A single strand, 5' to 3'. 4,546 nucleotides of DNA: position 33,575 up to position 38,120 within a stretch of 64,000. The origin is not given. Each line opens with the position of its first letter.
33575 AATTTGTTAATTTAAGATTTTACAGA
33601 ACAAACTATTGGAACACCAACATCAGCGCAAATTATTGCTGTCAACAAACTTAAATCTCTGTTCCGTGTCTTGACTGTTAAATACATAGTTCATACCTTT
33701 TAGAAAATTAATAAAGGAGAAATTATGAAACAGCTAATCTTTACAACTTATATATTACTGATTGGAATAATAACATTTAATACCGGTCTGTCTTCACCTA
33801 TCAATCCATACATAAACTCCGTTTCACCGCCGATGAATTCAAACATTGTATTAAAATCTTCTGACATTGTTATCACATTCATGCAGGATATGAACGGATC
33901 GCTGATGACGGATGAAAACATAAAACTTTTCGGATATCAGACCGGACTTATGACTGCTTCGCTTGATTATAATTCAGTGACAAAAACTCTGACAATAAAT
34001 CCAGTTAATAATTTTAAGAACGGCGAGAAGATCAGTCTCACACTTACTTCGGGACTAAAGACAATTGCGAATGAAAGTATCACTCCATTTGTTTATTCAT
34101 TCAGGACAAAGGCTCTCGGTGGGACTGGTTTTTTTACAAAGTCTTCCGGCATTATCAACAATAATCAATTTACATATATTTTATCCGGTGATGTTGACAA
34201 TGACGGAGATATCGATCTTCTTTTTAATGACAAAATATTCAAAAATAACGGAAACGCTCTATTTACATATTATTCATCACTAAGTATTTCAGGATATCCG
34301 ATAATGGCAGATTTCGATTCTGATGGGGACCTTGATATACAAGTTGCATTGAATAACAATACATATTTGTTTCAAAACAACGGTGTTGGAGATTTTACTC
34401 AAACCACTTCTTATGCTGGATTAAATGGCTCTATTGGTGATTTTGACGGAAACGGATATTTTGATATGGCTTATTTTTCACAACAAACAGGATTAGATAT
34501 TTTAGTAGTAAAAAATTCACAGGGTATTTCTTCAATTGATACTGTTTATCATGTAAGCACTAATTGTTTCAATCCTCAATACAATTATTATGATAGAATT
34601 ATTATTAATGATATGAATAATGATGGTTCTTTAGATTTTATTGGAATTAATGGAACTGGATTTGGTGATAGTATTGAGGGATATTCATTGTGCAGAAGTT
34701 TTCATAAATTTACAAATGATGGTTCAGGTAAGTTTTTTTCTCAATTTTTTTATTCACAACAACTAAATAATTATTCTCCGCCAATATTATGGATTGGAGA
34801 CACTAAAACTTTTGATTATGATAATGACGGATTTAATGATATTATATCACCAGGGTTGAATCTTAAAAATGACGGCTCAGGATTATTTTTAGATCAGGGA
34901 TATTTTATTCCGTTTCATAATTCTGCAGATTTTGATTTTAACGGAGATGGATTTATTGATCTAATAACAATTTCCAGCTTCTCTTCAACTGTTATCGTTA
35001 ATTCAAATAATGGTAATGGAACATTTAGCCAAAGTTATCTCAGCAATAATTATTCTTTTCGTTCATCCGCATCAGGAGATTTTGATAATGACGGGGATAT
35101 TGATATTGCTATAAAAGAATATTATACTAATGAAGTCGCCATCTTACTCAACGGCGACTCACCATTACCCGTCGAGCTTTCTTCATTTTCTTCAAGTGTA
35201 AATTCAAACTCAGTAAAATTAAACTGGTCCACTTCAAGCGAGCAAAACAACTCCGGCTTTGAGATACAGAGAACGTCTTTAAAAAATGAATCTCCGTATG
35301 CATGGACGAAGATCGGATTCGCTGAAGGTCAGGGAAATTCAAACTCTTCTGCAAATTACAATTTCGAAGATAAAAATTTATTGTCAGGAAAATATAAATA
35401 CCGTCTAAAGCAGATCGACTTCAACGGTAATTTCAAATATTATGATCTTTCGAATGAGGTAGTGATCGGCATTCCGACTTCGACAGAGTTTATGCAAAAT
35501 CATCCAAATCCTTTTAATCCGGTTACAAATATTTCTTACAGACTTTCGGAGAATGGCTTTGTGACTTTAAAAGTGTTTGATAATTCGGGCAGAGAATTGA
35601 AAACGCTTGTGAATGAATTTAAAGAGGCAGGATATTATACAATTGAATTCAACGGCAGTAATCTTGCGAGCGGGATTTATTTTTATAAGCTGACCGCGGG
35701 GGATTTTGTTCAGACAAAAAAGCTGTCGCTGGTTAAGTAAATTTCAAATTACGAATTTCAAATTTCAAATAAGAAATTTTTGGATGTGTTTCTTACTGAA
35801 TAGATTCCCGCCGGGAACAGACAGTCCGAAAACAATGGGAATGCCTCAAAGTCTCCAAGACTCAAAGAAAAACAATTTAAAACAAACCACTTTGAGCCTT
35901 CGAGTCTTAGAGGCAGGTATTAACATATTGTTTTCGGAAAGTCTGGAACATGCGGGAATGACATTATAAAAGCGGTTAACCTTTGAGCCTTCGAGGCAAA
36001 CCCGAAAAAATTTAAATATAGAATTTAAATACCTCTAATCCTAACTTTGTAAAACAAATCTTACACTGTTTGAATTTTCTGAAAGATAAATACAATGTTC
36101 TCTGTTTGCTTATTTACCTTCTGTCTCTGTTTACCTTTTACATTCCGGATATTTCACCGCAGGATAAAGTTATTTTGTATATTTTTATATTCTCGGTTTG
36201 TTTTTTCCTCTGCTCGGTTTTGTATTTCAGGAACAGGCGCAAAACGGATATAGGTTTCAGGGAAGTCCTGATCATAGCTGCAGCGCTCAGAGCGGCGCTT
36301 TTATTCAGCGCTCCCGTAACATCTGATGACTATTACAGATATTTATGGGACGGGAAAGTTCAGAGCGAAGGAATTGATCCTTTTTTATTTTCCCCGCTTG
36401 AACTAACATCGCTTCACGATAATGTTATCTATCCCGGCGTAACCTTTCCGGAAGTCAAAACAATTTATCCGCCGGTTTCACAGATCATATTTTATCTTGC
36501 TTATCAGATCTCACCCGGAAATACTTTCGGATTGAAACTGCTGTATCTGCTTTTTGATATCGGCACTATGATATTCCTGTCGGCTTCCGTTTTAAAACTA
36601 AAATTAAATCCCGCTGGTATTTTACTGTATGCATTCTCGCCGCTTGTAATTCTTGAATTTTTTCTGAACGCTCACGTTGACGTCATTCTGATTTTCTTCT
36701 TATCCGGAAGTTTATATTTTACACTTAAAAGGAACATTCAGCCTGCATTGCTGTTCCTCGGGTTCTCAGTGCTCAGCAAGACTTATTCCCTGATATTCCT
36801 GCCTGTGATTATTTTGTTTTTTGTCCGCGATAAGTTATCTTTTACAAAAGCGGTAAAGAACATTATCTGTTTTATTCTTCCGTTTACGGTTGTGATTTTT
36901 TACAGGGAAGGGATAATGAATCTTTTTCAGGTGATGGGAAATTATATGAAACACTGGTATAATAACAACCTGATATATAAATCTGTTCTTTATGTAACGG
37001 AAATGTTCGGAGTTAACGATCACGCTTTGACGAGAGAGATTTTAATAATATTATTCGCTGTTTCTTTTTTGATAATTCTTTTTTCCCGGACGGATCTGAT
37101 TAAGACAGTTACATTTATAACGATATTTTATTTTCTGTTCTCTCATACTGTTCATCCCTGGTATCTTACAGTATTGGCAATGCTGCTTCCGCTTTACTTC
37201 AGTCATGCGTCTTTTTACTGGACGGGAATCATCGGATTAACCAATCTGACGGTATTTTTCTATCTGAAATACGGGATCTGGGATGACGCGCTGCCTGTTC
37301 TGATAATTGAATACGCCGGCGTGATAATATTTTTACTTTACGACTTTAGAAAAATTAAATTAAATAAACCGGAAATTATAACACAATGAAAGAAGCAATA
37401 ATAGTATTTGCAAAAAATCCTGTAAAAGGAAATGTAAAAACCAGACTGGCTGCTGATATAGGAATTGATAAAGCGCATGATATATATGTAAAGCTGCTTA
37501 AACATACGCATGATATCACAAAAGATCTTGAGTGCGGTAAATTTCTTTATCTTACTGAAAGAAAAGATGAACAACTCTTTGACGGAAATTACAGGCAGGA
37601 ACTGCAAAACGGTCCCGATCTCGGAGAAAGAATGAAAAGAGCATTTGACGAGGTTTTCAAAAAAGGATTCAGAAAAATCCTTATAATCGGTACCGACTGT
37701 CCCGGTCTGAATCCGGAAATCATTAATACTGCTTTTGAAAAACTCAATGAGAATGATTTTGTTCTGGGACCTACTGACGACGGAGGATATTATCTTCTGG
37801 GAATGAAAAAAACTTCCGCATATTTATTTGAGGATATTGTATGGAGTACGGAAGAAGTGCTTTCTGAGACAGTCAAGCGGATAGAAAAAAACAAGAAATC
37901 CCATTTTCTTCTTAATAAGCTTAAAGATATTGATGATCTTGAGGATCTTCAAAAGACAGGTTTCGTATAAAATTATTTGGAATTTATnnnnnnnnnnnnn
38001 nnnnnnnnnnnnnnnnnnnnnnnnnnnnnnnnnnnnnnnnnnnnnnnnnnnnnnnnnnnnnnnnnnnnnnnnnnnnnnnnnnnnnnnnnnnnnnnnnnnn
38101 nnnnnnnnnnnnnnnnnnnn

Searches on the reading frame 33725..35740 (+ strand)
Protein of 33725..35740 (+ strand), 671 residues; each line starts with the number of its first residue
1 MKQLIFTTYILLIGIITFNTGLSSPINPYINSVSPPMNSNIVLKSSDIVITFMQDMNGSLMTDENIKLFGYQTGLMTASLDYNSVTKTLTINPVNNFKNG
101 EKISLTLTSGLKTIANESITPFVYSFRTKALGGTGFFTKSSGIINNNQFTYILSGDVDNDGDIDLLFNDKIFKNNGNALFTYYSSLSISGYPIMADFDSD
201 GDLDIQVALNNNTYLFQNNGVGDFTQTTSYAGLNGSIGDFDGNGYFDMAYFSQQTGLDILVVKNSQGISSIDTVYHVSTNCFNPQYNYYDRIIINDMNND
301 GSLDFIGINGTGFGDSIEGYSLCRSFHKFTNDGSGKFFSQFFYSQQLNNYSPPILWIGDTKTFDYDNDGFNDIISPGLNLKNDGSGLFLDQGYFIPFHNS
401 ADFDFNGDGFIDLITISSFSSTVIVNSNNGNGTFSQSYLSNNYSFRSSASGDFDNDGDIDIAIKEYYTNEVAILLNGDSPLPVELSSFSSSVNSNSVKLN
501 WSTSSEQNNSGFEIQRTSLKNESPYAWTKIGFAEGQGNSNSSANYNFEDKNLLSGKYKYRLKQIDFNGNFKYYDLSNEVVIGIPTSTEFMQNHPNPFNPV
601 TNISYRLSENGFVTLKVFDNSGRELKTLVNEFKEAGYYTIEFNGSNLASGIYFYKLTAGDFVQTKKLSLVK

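Call 10: search_protein_families(library=pfam, proteins=[window:33725-35740:+], max_evalue=0.01)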
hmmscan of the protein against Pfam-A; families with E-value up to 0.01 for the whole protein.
window:33725-35740:+ (671 aa): 5 families
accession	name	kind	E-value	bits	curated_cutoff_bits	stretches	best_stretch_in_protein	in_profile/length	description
PF13517.12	FG-GAP_3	-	3.8e-22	79.1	26.9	4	404-462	1-60/61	FG-GAP-like repeat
PF18962.6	Por_Secre_tail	-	2.8e-08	34.4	27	1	594-667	3-73/75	Secretion system C-terminal sorting domain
PF13205.12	Big_5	-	1.3e-07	32.7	23.6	1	27-128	4-105/105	Bacterial Ig-like domain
PF01839.29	FG-GAP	-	6.9e-06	26.3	22.1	0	404-432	9-32/37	FG-GAP repeat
PF13860.13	FlgD_ig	-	0.0071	16.7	27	0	612-658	24-75/79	FlgD Ig-like domain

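Call 18: find_encoding_contigs(protein=window:33725-35740:+, flank=6000, max_places=10)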
Protein window:33725-35740:+ (671 aa): 2 contigs read that carry it; 2 places shown.
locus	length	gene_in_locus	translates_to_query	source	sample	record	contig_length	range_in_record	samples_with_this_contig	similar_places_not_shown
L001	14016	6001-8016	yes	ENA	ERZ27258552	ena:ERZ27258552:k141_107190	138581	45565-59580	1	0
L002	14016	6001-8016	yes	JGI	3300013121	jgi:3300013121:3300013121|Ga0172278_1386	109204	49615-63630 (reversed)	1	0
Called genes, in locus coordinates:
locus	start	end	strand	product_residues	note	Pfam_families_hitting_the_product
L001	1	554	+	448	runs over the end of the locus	PF01266:DAO (faint), PF03486:HI0933_like (faint), PF07992:Pyr_redox_2, PF13738:Pyr_redox_3, PF00070:Pyr_redox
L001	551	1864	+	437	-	PF12801:Fer4_5, PF12838:Fer4_7 (faint), PF13237:Fer4_10, PF14697:Fer4_21, PF13187:Fer4_9 (weak)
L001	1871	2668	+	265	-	PF04784:DUF547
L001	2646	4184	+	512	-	PF02366:PMT, PF13231:PMT_2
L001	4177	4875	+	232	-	PF00535:Glycos_transf_2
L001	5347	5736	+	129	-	-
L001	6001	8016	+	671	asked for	PF13205:Big_5, PF01839:FG-GAP (faint), PF13517:FG-GAP_3, PF18962:Por_Secre_tail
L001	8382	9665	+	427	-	PF26314:MptA_B_family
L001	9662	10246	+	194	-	PF01983:CofC (weak), PF09837:DUF2064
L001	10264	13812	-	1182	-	-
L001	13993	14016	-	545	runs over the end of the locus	-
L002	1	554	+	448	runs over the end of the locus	PF01266:DAO (faint), PF03486:HI0933_like (faint), PF07992:Pyr_redox_2, PF13738:Pyr_redox_3, PF00070:Pyr_redox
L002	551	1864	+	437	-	PF12801:Fer4_5, PF12838:Fer4_7 (faint), PF13237:Fer4_10, PF14697:Fer4_21, PF13187:Fer4_9 (weak)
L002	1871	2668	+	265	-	PF04784:DUF547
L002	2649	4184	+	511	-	PF02366:PMT, PF13231:PMT_2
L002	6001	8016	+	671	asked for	PF13205:Big_5, PF01839:FG-GAP (faint), PF13517:FG-GAP_3, PF18962:Por_Secre_tail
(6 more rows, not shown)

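Call 21: find_homologous_proteins(query=window:33725-35740:+, max_evalue=1e-20)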
Query window:33725-35740:+ (671 aa): 355 proteins with E <= 1e-20 among 8000 candidates; the best 120 are listed.
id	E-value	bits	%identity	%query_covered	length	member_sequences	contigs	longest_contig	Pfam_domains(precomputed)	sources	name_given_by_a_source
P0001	0.0e+0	1476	100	100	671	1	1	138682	PF01839.30,PF13205.13,PF13517.13,PF18962.8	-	-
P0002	0.0e+0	1093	76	98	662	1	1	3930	PF01839.30,PF13517.13,PF18962.8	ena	-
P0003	0.0e+0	1070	76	97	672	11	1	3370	PF01839.30,PF13205.13,PF13517.13,PF18962.8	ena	-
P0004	0.0e+0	1019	73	97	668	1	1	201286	PF13205.13,PF13517.13,PF18962.8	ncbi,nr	ncbi:MAG: VCBS repeat-containing protein [Ignavibacteria bacterium]|nr:VCBS repeat-containing protei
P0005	7.2e-286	968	69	97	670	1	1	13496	PF13205.13,PF13517.13,PF18962.8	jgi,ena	-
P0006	1.3e-271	921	66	100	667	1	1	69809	PF13205.13,PF13517.13,PF18962.8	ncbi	ncbi:MAG: FG-GAP-like repeat-containing protein [Ignavibacteria bacterium]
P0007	8.7e-254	862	64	97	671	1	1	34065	PF13205.13,PF13517.13,PF18962.8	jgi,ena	-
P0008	3.1e-249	847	62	97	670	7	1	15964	PF01839.30,PF13205.13,PF13517.13,PF18962.8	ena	-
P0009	6.9e-242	823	61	99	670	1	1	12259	PF01839.30,PF13205.13,PF13517.13,PF18962.8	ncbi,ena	-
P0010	2.4e-240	817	63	98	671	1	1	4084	PF01839.30,PF13205.13,PF13517.13,PF18962.8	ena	-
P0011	1.6e-239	815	60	100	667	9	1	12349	PF13205.13,PF13517.13,PF18962.8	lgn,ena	-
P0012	2.7e-239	814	62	99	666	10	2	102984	PF13205.13,PF13517.13,PF18962.8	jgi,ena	-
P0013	3.2e-237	807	60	100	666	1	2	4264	PF01839.30,PF13205.13,PF13517.13,PF18962.8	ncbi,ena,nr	ncbi:MAG TPA: FG-GAP-like repeat-containing protein [Ignavibacteria bacterium]|nr:FG-GAP-like repeat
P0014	3.2e-237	807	63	95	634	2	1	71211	PF01839.30,PF13517.13,PF18962.8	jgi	-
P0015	3.2e-237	807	59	98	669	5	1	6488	PF13205.13,PF13517.13,PF18962.8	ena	-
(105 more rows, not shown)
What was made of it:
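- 33725..35740 (+): Downstream gene: a Big_5 / FG-GAP (VCBS) protein with a Por_Secre_tail sorting domain, i.e. T9SS cargo. Pfam (call 10); homologues are all Ignavibacteria or Bacteroidota (call 21).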

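Call 22: find_encoding_contigs(protein=P0004, flank=6000, max_places=3)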
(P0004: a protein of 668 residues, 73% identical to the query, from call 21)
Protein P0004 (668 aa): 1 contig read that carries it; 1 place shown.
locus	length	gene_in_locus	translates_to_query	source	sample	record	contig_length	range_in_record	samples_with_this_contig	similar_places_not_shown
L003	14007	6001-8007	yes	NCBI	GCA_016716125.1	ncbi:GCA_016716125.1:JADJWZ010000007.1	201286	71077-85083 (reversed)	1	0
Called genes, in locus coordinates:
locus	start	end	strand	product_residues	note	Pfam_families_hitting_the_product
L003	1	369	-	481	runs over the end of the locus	PF18962:Por_Secre_tail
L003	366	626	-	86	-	-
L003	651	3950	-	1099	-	PF04879:Molybdop_Fe4S4, PF13237:Fer4_10 (faint), PF01568:Molydop_binding, PF12838:Fer4_7, PF13247:Fer4_11 (weak)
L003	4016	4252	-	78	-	-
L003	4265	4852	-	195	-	PF02085:Cytochrom_CIII (faint), PF22113:Mtrc-MtrF_II-IV_dom (faint), PF14522:Cytochrome_C7, PF14537:Cytochrom_c3_2 (weak)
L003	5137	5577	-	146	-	PF00403:HMA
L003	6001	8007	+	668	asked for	PF13205:Big_5, PF13517:FG-GAP_3 (faint), PF18962:Por_Secre_tail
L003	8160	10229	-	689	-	PF00999:Na_H_Exchanger, PF02080:TrkA_C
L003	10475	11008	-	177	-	-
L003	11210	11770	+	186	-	-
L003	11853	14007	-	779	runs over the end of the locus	PF06452:CBM9_1, PF19313:DUF5916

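Call 23: find_encoding_contigs(protein=P0002, flank=6000, max_places=3)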
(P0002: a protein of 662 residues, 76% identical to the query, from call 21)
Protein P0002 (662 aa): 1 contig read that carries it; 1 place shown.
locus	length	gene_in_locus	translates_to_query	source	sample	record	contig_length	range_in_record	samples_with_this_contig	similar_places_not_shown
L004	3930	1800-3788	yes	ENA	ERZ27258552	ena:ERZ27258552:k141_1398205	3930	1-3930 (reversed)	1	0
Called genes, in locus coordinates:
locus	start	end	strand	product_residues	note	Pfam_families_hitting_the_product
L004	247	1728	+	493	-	-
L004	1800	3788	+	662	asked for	PF01839:FG-GAP (faint), PF13517:FG-GAP_3 (weak), PF18962:Por_Secre_tail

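Call 24: find_encoding_contigs(protein=P0003, flank=6000, max_places=3)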
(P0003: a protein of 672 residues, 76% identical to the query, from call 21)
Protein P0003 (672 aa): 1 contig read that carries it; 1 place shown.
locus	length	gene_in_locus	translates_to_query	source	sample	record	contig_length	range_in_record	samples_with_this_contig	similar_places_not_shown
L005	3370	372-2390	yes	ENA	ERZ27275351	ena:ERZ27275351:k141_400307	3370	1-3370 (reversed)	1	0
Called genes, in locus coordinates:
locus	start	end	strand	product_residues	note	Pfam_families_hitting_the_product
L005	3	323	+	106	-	?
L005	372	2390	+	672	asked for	PF13205:Big_5, PF01839:FG-GAP (faint), PF13517:FG-GAP_3, PF18962:Por_Secre_tail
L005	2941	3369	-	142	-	?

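Call 64: find_encoding_contigs(protein=P0005, flank=3000, max_places=2)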
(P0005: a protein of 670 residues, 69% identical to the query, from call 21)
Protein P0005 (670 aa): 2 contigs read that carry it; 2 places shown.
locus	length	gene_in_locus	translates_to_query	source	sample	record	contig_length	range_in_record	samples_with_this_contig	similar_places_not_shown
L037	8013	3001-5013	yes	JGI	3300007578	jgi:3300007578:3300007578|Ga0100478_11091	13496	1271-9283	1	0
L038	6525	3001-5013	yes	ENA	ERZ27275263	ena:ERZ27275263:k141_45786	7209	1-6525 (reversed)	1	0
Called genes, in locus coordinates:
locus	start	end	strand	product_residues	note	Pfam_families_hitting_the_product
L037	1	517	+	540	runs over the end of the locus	PF07228:SpoIIE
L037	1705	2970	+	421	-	-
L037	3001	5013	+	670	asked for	PF13205:Big_5 (weak), PF13517:FG-GAP_3, PF18962:Por_Secre_tail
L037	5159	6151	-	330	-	PF00565:SNase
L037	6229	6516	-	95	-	PF01084:Ribosomal_S18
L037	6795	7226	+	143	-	PF00190:Cupin_1 (weak), PF07883:Cupin_2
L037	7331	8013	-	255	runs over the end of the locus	PF14870:PSII_BNR, PF15902:Sortilin-Vps10 (weak), PF18962:Por_Secre_tail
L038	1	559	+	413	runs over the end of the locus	?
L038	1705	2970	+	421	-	-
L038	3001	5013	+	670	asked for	PF13205:Big_5 (weak), PF13517:FG-GAP_3, PF18962:Por_Secre_tail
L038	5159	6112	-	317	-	PF00565:SNase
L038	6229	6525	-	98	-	?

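Call 65: find_encoding_contigs(protein=P0006, flank=3000, max_places=2)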
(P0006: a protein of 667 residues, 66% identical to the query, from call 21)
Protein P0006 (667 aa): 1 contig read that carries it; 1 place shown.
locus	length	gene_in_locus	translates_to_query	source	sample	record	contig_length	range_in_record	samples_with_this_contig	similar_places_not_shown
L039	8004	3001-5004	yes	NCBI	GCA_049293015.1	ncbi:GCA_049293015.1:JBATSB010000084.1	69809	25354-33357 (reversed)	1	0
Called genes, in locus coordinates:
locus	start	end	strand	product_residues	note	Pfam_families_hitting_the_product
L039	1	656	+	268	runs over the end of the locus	PF00795:CN_hydrolase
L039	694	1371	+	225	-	PF00561:Abhydrolase_1, PF00975:Thioesterase (weak), PF12146:Hydrolase_4 (weak)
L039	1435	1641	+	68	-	-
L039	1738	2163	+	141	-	PF00583:Acetyltransf_1, PF13673:Acetyltransf_10, PF13508:Acetyltransf_7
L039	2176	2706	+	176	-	PF13302:Acetyltransf_3, PF13420:Acetyltransf_4 (weak), PF00583:Acetyltransf_1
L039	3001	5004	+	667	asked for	PF13205:Big_5 (weak), PF13517:FG-GAP_3, PF18962:Por_Secre_tail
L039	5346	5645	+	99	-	PF18962:Por_Secre_tail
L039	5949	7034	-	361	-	PF00970:FAD_binding_6, PF00175:NAD_binding_1, PF08030:NAD_binding_6 (weak), PF00111:Fer2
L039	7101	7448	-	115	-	PF01883:FeS_assembly_P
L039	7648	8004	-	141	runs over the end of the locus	PF02657:SufE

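Call 66: find_encoding_contigs(protein=P0007, flank=3000, max_places=2)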
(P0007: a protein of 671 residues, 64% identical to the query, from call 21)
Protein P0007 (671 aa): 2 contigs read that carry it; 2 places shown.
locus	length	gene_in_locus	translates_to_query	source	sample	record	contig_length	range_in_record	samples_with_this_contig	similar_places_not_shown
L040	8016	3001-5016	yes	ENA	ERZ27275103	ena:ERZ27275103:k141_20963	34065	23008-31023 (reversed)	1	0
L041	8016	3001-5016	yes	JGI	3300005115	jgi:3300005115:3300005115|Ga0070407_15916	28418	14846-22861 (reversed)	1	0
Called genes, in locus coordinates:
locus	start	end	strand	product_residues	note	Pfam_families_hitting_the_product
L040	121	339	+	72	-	-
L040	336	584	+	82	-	-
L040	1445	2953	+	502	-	-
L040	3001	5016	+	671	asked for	PF13205:Big_5, PF13517:FG-GAP_3, PF18962:Por_Secre_tail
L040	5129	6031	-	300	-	PF00491:Arginase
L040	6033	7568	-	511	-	PF05496:RuvB_N (faint), PF13177:DNA_pol3_delta2, PF00004:AAA, PF07728:AAA_5 (faint), PF13173:AAA_14 (faint), PF22608:DNAX_ATPase_lid (weak), PF12169:DNA_pol3_gamma3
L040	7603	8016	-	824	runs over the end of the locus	PF02190:LON_substr_bdg, PF07724:AAA_2 (weak), PF00004:AAA, PF07728:AAA_5 (weak), PF22667:Lon_lid, PF05362:Lon_C, PF13541:ChlI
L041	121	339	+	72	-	-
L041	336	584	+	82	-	-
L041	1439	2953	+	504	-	-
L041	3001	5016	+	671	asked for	PF13205:Big_5, PF13517:FG-GAP_3, PF18962:Por_Secre_tail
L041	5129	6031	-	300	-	PF00491:Arginase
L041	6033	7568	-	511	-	PF05496:RuvB_N (faint), PF13177:DNA_pol3_delta2, PF00004:AAA, PF07728:AAA_5 (faint), PF13173:AAA_14 (faint), PF22608:DNAX_ATPase_lid (weak), PF12169:DNA_pol3_gamma3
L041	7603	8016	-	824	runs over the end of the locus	PF02190:LON_substr_bdg, PF07724:AAA_2 (weak), PF00004:AAA, PF07728:AAA_5 (weak), PF22667:Lon_lid, PF05362:Lon_C, PF13541:ChlI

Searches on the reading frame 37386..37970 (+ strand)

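Call 10: search_protein_families(library=pfam, proteins=[window:37386-37970:+], max_evalue=0.01)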
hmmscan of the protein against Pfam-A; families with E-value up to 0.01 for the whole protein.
window:37386-37970:+ (194 aa): 2 families
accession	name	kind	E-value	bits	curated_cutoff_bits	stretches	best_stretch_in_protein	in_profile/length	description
PF09837.15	DUF2064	-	5.3e-33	113.8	25.8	1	61-155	22-120/120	Uncharacterized protein conserved in bacteria (DUF2064)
PF01983.22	CofC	-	1.6e-05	24.7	22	1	16-147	12-140/217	Guanylyl transferase CofC like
